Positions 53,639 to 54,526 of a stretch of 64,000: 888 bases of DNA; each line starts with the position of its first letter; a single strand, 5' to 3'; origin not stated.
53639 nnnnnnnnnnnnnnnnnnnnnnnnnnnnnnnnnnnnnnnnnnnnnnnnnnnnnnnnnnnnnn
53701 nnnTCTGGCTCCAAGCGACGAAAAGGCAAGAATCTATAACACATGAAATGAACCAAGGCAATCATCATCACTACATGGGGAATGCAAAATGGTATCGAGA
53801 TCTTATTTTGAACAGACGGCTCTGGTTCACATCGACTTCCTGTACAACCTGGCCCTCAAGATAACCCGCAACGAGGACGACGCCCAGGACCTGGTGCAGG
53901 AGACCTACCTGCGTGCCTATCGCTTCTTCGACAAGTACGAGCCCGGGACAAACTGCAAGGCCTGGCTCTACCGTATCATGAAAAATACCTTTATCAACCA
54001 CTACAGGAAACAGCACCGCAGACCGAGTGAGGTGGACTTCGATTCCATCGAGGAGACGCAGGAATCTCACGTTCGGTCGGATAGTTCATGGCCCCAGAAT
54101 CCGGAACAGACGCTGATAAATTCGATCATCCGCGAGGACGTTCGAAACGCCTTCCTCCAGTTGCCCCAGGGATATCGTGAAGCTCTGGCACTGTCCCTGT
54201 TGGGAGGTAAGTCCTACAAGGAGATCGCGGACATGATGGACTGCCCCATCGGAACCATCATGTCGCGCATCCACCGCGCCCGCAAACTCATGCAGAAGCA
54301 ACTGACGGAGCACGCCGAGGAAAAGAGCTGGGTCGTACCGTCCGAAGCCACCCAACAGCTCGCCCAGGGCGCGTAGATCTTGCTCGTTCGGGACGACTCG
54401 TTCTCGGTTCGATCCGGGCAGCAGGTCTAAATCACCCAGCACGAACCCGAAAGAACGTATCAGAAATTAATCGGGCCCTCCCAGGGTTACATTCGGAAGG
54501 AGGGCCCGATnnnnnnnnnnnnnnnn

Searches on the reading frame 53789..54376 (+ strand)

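Call 93: search_protein_families(library=pfam, proteins=[window:53789-54376:+], max_evalue=0.001)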
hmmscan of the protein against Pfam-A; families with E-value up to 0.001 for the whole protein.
window:53789-54376:+ (195 aa): 4 families
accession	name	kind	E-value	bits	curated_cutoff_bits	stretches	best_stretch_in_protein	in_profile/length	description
PF04542.20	Sigma70_r2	-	4.7e-19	68.4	24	1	14-78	5-71/71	Sigma-70 region 2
PF08281.18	Sigma70_r4_2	-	1.5e-16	60.2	25.7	1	116-168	2-54/54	Sigma-70, region 4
PF04545.22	Sigma70_r4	-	2.7e-07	30.4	24.1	1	123-168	3-48/50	Sigma-70, region 4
PF07638.17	Sigma70_ECF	-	1.6e-06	28.6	21.1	1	28-173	45-184/185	ECF sigma factor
